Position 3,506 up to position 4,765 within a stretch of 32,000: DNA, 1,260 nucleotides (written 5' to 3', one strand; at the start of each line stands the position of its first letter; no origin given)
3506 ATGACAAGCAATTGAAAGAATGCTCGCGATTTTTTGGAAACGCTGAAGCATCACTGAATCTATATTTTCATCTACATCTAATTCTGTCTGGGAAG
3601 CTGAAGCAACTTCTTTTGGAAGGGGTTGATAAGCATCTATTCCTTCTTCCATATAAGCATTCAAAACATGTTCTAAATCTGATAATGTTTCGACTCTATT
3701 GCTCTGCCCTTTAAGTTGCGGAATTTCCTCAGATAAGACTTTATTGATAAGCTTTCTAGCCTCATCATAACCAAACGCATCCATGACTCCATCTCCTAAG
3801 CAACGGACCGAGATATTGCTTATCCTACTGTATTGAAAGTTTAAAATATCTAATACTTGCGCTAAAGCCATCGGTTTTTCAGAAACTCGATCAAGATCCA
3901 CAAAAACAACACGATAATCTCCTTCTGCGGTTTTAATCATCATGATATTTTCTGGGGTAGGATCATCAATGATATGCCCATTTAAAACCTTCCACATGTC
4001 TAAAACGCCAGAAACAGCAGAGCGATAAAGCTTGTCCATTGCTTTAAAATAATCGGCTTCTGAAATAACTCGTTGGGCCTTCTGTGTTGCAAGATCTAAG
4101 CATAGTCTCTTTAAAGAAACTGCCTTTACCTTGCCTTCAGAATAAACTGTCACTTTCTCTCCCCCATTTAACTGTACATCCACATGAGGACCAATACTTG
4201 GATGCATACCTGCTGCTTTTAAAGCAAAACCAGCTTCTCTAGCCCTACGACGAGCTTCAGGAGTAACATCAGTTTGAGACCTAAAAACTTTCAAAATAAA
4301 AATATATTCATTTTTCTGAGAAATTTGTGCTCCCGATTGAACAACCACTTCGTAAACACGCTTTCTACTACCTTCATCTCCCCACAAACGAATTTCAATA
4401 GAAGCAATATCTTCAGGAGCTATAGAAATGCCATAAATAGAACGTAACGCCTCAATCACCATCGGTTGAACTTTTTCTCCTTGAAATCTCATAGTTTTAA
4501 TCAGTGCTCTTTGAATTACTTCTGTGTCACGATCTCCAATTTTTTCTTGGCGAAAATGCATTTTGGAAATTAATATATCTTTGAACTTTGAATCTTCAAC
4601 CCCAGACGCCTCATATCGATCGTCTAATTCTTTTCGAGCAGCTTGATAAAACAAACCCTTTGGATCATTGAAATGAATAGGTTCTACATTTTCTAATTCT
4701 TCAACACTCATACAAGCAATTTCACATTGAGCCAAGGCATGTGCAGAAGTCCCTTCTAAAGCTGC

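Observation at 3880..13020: Repeated atypical protein-kinase-like domains with graded motif decay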

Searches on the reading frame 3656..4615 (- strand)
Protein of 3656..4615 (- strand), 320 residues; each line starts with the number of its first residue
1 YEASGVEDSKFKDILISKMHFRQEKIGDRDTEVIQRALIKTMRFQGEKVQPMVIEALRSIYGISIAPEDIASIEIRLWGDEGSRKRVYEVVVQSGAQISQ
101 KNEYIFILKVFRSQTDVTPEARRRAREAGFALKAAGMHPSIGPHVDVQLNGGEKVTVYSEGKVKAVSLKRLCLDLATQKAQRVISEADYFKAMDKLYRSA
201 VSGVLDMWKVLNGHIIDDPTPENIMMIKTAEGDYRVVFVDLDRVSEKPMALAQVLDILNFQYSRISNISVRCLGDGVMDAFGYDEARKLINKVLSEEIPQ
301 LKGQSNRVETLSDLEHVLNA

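Call 15: search_solved_structures(query=window:3656-4615:-, max_evalue=10, show_alignments=2)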
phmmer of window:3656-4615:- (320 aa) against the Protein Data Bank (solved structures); distinct sequences matched with E-value up to 10: 15.
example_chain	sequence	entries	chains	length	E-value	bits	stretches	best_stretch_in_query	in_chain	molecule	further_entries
7e6a_A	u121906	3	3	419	0.25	14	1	231-303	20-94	Cysteine desulfurase SufS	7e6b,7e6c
7cer_A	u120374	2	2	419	0.25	13.9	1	231-303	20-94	Cysteine desulfurase SufS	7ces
5xt5_A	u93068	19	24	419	0.25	13.9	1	231-303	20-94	Cysteine desulfurase SufS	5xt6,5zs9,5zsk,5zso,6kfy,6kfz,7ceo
7e6d_A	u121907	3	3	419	0.26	13.9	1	231-303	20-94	Cysteine desulfurase SufS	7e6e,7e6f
7ceq_A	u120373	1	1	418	0.27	13.8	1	231-303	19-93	Cysteine desulfurase SufS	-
4wv5_A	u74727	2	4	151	0.3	13.7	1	134-203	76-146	Heat shock 70 kDa protein 1A/1B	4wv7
5j8q_A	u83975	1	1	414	0.34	13.5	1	233-303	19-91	Cysteine desulfurase SufS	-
6k39_A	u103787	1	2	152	0.34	13.5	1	134-202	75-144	Heat shock 70 kDa protein 1A,Aminoacyl tRNA synthase complex-interacting multifunctional p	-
5xi9_A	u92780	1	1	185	0.35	13.5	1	135-203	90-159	Heat shock 70 kDa protein 1A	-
6jpv_A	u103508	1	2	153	0.36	13.4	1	134-202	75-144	Heat shock 70 kDa protein 1A,Aminoacyl tRNA synthase complex-interacting multifunctional p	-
4po2_A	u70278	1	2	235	0.42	13.2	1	136-203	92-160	Heat shock 70 kDa protein 1A/1B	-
5xir_A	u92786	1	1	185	0.45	13.1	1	135-203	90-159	Heat shock 70 kDa protein 1A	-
5gjj_A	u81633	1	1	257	0.52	12.9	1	136-203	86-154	Heat shock 70 kDa protein 1A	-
4obi_A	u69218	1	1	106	0.93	12.1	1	221-275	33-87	Uncharacterized protein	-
6jl3_A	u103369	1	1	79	1.2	11.8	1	144-197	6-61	Ubiquitin domain-containing protein DSK2,putative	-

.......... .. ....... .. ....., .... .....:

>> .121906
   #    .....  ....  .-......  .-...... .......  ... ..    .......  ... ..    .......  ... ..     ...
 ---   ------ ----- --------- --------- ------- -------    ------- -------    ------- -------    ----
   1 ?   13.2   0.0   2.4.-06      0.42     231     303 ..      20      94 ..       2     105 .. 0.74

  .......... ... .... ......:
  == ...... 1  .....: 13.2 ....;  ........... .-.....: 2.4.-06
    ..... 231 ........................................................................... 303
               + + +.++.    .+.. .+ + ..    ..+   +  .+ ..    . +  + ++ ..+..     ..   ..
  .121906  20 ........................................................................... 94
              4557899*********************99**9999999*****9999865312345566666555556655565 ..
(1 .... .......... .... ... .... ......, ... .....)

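Call 29: search_solved_structures(query=A4, max_evalue=10, show_alignments=3)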
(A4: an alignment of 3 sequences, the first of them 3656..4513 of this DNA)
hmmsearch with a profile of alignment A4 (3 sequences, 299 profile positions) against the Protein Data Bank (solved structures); distinct sequences matched with E-value up to 10: 3.
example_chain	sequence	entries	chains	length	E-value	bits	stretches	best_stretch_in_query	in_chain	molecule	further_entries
2dhr_A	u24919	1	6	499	0.02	17.4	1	83-145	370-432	FtsH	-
4eiw_A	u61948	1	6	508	0.02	17.3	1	83-145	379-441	ATP-dependent zinc metalloprotease FtsH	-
4v91_O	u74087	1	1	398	2.5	10.4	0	138-166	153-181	UL13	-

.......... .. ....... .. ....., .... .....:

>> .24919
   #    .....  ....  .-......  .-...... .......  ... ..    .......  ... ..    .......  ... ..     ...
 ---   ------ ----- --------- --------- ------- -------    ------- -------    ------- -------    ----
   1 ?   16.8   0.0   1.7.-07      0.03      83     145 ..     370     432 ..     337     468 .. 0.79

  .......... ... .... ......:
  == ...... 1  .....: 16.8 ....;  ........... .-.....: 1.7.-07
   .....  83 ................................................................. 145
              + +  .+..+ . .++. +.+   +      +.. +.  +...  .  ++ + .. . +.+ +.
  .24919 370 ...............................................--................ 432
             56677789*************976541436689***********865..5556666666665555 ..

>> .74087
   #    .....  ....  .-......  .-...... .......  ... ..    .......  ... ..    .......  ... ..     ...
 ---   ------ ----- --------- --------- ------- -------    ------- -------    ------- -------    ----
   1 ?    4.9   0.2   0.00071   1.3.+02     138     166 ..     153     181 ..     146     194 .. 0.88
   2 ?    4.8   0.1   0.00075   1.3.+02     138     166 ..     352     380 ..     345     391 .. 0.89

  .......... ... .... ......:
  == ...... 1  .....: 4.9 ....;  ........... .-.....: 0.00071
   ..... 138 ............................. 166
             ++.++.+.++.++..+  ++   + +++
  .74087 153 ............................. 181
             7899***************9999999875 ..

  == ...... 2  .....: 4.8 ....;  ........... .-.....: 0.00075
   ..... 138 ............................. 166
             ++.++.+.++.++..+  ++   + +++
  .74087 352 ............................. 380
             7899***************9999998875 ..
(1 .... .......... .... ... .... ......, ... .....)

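Call 35: predict_structure(alignment_id=A4)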
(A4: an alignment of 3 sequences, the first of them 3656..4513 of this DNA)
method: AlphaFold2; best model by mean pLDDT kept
length: 286 residues; sequences in the alignment: 3
mean_pLDDT: 41.9   pTM: 0.39
mean pLDDT of the five models: 41.9, 41.7, 39.2, 38.7, 37.0
residues with pLDDT >= 90: 0; 70-90: 6; 50-70: 73; < 50: 207
segments of 3 or more residues with pLDDT < 50: 1-31, 37-133, 172-219, 229-231, 262-286
pLDDT, mean of each block of 10 residues (from residue 1): 25 43 41 50 35 41 29 27 38 36 25 23 24 50 68 65 55 45 37 33 35 46 50 56 62 59 39 39 39
secondary structure, 60 per line:
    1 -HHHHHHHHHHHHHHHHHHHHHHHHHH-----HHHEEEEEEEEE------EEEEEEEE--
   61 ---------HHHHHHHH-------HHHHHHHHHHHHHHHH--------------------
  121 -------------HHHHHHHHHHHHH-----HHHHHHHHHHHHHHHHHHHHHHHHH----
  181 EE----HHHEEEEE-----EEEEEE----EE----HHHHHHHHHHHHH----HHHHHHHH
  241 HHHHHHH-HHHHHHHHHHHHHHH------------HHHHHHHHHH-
elements in order: H2-27 E36-44 E51-58 H70-77 H85-100 H134-146 H152-176 E190-194 E200-205 H216-228 H233-247 H249-263 H276-285

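Call 41: search_protein_representatives(alignment_id=A4)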
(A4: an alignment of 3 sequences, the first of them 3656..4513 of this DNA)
Query: 3 sequences, 299 profile positions. Proteins with E-value up to 0.001 (for the whole library): 13; up to 1e-10: 5; up to 1e-30: 2. The best 13 are listed.
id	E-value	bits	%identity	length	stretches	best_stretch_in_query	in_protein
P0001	0.0e+00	1315.5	-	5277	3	1-296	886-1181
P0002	1.9e-64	234.2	-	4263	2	2-297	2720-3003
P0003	8.5e-23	97.4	-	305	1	10-191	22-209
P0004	4.4e-18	82.0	-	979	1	11-236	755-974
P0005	1.4e-13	67.2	-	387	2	95-277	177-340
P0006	3.6e-08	49.4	-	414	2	80-190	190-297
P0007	1.5e-07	47.4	-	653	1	18-280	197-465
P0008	3.1e-07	46.3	-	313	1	12-195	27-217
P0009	5.5e-07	45.5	-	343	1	90-190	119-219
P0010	1.2e-06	44.4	-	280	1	9-193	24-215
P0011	2.0e-06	43.6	-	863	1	83-191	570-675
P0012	1.5e-05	40.8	-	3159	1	5-207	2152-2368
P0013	8.0e-05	38.4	-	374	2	84-191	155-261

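Call 43: search_protein_families(library=pfam, proteins=[P0003, P0004, P0005, P0006, P0007, P0008, P0009, P0010, P0011, P0013], max_evalue=0.1)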
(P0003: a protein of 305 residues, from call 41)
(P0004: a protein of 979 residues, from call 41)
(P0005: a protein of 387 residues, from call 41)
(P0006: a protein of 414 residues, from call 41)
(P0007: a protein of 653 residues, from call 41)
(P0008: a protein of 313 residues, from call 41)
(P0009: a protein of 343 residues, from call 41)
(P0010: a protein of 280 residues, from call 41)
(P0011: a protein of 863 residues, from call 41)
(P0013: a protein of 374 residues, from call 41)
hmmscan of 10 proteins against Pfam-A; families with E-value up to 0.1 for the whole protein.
P0003 (305 aa): 0 families

P0004 (979 aa): 0 families

P0005 (387 aa): 0 families

P0006 (414 aa): 0 families

P0007 (653 aa): 1 family
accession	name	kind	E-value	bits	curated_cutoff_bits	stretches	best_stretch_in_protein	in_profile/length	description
PF10360.14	DUF2433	-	0.062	13.9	27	0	47-107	9-67/124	Protein of unknown function (DUF2433)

P0008 (313 aa): 0 families

P0009 (343 aa): 0 families

P0010 (280 aa): 0 families

P0011 (863 aa): 0 families

P0013 (374 aa): 0 families

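Call 49: search_solved_structures(query=A5, max_evalue=10, show_alignments=4)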
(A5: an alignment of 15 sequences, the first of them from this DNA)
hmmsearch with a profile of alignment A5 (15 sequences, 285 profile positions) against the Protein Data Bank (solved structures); distinct sequences matched with E-value up to 10: 5.
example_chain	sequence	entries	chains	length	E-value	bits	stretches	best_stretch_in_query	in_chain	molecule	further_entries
8ub3_A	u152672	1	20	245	0.15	14.3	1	213-271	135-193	DpHF7 filament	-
5xxb_V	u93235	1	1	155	0.39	12.9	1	2-120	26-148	Ribosomal protein eL24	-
8uao_A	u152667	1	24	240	0.69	12.1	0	213-271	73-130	DpHF18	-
8bsi_a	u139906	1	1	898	0.72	12.1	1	211-274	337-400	Elongation factor 2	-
4azw_A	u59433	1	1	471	2.2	10.5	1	170-216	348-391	WBDD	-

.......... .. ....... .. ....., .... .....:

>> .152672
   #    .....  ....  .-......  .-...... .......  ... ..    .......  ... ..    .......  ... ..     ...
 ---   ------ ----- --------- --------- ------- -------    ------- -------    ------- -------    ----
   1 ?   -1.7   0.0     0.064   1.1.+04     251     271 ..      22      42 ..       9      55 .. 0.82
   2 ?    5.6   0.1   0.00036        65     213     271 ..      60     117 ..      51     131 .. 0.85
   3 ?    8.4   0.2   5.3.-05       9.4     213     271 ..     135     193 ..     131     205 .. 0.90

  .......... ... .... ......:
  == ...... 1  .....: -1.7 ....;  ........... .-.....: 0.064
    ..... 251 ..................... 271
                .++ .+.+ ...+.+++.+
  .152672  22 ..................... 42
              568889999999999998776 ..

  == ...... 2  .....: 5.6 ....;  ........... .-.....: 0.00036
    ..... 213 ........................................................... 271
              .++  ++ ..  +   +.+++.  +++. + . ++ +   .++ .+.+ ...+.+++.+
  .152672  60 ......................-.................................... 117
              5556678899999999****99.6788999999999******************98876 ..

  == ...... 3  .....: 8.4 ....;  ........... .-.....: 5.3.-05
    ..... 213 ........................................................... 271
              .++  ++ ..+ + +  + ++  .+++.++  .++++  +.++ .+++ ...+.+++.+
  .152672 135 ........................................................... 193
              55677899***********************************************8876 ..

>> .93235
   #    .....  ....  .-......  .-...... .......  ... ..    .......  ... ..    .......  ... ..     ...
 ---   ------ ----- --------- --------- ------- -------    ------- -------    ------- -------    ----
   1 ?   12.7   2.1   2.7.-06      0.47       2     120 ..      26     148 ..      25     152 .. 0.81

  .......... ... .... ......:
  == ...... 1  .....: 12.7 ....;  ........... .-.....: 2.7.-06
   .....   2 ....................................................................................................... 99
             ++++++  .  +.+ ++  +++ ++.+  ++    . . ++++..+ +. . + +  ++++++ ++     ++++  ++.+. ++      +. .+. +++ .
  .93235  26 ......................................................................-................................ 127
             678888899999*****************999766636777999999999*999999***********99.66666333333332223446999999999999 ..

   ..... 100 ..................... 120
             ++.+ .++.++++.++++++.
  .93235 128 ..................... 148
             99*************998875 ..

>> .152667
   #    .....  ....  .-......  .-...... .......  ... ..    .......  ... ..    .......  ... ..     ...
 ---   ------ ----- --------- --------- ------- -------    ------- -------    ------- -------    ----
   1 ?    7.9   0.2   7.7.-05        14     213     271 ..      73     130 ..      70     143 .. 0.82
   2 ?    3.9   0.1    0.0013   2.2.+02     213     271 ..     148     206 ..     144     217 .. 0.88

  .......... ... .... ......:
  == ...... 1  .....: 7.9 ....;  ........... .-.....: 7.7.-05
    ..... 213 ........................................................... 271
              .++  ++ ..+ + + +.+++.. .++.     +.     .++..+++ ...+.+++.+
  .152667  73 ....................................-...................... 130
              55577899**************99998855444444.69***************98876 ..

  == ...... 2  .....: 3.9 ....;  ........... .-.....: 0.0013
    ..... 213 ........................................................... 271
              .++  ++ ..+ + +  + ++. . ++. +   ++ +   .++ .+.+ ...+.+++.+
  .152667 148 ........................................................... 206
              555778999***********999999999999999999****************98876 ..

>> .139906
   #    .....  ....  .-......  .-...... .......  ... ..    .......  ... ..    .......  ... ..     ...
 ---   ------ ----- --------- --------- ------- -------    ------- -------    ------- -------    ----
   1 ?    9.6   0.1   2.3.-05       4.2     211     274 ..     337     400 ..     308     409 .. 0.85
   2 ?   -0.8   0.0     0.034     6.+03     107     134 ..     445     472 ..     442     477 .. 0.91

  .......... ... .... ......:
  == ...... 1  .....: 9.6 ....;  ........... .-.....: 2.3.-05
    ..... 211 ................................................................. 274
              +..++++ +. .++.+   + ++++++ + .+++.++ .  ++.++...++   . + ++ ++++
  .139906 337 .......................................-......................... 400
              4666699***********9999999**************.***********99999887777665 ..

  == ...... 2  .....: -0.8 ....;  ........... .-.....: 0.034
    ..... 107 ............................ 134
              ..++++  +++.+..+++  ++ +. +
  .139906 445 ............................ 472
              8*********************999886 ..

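Call 50: find_homologous_proteins(query=A5, max_evalue=0.001)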
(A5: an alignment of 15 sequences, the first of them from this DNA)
Query A5 (15 sequences): 8000 candidates shared short words with the query, none scored E <= 0.001.

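Call 59: predict_structure(alignment_id=A5)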
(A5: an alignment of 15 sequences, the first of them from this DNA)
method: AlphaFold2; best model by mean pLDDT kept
length: 286 residues; sequences in the alignment: 15
mean_pLDDT: 89.8   pTM: 0.88
mean pLDDT of the five models: 89.8, 88.6, 88.1, 88.1, 87.8
residues with pLDDT >= 90: 195; 70-90: 71; 50-70: 18; < 50: 2
segments of 3 or more residues with pLDDT < 50: none
pLDDT, mean of each block of 10 residues (from residue 1): 75 73 91 90 83 92 69 85 83 96 93 87 92 96 97 95 97 98 94 93 93 96 90 85 96 97 93 86 89
secondary structure, 60 per line:
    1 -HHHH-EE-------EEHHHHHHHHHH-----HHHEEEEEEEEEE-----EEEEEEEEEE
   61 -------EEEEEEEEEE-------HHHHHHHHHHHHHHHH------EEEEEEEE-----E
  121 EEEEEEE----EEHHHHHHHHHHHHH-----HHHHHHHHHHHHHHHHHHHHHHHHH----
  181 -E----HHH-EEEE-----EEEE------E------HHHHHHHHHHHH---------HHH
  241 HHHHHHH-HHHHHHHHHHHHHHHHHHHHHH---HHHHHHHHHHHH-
elements in order: H2-5 H18-27 E36-45 E51-60 E68-77 H85-100 E107-114 E120-127 H134-146 H152-176 E191-194 E200-203 H217-228 H238-247 H249-270 H274-285
